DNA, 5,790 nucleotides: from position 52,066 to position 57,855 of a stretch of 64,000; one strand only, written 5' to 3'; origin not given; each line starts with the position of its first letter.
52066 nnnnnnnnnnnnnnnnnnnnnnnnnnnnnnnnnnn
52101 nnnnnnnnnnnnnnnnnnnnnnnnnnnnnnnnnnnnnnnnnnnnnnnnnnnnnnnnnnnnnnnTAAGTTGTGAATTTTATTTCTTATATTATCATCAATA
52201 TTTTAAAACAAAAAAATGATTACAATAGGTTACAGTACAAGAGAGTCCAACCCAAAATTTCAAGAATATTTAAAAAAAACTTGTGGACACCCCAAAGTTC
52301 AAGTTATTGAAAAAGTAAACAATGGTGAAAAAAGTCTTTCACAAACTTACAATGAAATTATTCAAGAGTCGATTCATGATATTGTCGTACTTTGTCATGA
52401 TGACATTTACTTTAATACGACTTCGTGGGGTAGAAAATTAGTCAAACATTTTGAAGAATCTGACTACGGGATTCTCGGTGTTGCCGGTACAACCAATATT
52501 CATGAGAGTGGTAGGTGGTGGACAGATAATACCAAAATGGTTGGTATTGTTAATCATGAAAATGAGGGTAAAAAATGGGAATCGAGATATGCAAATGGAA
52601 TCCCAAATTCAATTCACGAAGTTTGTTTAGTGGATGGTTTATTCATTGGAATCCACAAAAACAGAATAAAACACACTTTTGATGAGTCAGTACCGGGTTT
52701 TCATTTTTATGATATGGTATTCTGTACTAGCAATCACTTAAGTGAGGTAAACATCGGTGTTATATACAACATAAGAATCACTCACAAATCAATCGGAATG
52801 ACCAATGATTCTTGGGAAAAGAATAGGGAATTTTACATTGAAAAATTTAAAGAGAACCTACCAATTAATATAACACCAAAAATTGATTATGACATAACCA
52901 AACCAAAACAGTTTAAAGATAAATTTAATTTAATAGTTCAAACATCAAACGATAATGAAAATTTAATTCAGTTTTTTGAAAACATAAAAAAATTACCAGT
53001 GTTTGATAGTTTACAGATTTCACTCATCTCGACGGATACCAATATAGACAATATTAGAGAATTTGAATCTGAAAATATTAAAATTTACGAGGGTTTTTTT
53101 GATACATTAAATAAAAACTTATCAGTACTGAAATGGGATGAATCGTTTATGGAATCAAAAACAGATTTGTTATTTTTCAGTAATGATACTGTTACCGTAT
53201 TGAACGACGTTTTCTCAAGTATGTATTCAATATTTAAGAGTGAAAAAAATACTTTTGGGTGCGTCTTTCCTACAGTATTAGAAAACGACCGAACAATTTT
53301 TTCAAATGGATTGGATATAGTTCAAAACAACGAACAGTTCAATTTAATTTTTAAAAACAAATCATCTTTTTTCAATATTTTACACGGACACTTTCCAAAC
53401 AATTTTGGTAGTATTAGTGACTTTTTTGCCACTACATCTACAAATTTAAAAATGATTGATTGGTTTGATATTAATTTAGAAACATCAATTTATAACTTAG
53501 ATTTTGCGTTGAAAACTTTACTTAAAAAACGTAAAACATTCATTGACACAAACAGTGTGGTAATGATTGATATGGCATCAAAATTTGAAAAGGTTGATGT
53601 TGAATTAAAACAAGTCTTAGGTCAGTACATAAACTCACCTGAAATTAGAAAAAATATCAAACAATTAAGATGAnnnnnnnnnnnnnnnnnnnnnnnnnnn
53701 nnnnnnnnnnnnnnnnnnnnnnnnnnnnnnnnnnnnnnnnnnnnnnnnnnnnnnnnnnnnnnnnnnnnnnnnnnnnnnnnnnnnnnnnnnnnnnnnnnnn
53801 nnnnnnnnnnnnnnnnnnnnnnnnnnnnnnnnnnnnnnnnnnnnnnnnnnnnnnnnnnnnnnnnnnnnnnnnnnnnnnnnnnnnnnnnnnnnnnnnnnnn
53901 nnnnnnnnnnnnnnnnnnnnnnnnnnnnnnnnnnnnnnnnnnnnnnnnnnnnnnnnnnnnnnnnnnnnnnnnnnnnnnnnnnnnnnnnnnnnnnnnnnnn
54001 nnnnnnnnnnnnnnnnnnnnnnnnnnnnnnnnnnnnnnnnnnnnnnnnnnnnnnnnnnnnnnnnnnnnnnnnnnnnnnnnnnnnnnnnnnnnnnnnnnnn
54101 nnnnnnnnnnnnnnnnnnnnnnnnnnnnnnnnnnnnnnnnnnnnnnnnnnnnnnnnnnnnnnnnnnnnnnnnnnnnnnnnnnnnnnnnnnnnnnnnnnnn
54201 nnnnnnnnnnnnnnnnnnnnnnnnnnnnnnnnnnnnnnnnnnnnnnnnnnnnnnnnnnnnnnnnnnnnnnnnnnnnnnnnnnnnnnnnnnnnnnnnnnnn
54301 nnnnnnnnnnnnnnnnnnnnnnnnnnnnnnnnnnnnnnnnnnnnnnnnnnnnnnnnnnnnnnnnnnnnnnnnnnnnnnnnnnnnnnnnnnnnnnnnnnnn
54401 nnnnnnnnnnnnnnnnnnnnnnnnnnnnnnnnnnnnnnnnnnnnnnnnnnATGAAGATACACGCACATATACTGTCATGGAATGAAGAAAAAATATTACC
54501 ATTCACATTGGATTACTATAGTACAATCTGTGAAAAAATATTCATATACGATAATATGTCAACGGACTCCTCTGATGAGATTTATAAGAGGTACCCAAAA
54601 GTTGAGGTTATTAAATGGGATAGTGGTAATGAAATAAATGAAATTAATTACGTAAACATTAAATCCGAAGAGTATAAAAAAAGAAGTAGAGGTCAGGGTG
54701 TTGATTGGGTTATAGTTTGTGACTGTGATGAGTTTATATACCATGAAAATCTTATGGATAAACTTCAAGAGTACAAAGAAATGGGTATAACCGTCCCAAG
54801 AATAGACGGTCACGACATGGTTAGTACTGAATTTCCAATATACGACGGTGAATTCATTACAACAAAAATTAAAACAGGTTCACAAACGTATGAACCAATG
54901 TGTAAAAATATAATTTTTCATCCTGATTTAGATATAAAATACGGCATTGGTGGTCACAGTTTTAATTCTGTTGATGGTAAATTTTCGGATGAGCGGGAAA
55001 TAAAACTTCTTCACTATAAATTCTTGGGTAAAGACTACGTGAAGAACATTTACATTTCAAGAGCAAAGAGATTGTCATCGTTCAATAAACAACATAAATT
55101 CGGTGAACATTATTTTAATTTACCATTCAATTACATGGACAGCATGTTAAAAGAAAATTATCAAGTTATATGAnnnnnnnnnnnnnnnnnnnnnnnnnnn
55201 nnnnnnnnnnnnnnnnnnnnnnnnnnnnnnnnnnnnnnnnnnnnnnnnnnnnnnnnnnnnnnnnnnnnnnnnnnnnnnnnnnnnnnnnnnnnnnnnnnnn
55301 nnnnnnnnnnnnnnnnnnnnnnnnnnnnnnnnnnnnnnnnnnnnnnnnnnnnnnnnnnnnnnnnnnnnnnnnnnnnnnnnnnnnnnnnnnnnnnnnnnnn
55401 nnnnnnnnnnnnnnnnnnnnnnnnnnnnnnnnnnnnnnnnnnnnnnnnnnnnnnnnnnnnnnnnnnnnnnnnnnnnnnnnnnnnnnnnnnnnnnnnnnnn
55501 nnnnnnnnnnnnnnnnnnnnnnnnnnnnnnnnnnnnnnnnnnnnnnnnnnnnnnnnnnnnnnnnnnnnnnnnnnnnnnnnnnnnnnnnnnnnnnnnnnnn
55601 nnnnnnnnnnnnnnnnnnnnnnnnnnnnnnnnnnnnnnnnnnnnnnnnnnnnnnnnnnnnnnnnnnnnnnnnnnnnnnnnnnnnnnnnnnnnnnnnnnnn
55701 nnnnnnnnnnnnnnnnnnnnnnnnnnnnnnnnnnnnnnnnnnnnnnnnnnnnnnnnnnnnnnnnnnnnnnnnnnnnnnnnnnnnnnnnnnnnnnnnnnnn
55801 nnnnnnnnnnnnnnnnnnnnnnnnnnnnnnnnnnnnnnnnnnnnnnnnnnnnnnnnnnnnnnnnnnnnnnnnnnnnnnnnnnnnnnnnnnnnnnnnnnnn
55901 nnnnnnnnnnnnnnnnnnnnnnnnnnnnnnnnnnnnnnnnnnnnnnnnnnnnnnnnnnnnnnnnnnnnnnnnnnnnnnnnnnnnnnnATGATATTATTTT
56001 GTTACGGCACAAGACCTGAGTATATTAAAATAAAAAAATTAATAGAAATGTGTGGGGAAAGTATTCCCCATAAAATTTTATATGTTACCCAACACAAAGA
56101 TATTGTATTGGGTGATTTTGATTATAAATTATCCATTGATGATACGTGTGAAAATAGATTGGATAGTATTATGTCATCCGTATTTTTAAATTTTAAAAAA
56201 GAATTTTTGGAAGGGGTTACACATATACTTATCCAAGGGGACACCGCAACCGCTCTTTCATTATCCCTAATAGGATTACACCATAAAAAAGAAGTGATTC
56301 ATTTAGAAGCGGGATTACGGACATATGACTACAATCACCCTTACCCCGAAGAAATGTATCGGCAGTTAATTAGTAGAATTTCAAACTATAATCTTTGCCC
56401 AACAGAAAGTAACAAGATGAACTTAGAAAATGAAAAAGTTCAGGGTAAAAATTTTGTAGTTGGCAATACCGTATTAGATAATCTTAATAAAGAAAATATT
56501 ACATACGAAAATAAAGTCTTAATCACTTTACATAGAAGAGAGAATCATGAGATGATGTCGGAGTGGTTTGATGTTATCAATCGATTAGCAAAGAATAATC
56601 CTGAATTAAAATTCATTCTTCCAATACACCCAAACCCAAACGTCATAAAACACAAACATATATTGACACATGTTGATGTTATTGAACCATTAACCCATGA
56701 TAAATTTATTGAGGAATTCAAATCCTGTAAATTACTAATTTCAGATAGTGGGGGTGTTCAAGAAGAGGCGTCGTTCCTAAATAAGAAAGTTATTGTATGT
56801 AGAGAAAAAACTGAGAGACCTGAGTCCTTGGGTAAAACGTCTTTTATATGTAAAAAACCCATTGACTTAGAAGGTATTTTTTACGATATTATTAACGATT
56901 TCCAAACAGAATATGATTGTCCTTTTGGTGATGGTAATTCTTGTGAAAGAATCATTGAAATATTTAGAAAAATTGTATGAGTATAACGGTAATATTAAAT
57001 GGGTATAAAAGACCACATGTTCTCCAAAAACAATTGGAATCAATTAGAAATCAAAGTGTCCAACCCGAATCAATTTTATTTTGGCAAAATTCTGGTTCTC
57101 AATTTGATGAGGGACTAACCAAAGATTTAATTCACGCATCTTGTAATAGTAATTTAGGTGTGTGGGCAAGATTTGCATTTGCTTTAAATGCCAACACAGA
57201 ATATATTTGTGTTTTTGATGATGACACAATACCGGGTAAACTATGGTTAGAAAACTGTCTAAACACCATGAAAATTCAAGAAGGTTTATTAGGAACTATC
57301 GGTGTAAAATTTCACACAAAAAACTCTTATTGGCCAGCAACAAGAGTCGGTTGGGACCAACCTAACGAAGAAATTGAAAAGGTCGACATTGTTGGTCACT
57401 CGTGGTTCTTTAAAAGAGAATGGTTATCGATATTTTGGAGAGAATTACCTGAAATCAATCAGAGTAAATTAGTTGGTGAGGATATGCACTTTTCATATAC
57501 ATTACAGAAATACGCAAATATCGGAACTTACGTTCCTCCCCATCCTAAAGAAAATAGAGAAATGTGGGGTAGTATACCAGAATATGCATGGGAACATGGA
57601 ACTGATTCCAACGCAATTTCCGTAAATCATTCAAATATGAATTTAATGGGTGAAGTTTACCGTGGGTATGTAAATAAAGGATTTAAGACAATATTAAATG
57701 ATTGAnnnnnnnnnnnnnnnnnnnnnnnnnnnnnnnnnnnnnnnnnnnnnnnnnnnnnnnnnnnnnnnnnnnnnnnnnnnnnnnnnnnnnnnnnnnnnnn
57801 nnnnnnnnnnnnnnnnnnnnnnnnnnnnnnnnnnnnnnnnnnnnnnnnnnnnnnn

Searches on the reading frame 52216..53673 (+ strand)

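Call 10: search_protein_families(library=phrogs, proteins=[window:52216-53673:+], max_evalue=0.00001)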
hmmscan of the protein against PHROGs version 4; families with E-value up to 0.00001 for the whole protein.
window:52216-53673:+ (485 aa): 0 families

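Call 22: search_protein_families(library=pfam, proteins=[window:52216-53673:+], max_evalue=0.001)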
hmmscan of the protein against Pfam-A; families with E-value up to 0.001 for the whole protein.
window:52216-53673:+ (485 aa): 1 family
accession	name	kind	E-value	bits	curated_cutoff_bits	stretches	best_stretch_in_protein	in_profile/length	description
PF13712.12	Glyco_tranf_2_5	-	2.9e-24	86.4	27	1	34-210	35-209/210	Glycosyltransferase like family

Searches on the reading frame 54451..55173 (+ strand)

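Call 22: search_protein_families(library=pfam, proteins=[window:54451-55173:+], max_evalue=0.001)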
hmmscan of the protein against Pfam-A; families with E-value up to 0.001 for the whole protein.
window:54451-55173:+ (240 aa): 2 families
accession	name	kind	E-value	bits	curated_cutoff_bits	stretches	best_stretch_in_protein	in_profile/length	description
PF13704.12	Glyco_tranf_2_4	-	3.2e-15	56.8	27.5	1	11-100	2-88/98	Glycosyl transferase family 2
PF00535.33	Glycos_transf_2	-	0.00031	21.1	23.3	0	9-133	6-130/168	Glycosyl transferase family 2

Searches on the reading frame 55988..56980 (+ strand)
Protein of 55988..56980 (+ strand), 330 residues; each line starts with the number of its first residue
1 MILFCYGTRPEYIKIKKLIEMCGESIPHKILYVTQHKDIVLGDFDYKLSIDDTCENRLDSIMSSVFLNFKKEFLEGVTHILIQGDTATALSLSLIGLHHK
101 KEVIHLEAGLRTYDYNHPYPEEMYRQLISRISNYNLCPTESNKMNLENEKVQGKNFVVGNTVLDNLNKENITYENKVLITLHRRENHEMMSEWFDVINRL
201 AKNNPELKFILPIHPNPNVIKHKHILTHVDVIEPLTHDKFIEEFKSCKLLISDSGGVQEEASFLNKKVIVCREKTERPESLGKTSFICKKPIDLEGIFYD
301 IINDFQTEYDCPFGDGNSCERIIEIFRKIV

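Call 10: search_protein_families(library=phrogs, proteins=[window:55988-56980:+], max_evalue=0.00001)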
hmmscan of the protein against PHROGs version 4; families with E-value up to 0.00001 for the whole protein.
window:55988-56980:+ (330 aa): 1 family
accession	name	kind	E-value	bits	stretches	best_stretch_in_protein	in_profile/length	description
phrog_29538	-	unknown function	9.2e-52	177.2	1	3-327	7-379/383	-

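Call 22: search_protein_families(library=pfam, proteins=[window:55988-56980:+], max_evalue=0.001)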
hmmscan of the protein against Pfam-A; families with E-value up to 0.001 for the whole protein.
window:55988-56980:+ (330 aa): 2 families
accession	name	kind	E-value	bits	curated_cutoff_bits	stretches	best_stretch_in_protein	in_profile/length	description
PF02350.25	Epimerase_2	-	4e-60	204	30.6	1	39-326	32-346/347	UDP-N-acetylglucosamine 2-epimerase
PF07220.16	DUF1420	-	0.00047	19.4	19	1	15-88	551-621/672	Protein of unknown function (DUF1420)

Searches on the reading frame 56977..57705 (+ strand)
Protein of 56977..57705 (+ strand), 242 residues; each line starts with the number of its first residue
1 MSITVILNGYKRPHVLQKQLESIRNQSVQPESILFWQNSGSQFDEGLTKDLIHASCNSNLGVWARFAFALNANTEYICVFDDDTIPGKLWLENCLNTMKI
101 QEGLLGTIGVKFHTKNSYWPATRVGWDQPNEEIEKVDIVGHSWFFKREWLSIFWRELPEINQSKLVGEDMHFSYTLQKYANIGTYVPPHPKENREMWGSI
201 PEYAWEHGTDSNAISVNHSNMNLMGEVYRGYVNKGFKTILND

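Call 22: search_protein_families(library=pfam, proteins=[window:56977-57705:+], max_evalue=0.001)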
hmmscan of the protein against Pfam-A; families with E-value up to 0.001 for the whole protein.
window:56977-57705:+ (242 aa): 1 family
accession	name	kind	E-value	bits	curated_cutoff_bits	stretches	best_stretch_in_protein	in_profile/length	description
PF00535.33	Glycos_transf_2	-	1e-06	29.2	23.3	1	10-137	7-143/168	Glycosyl transferase family 2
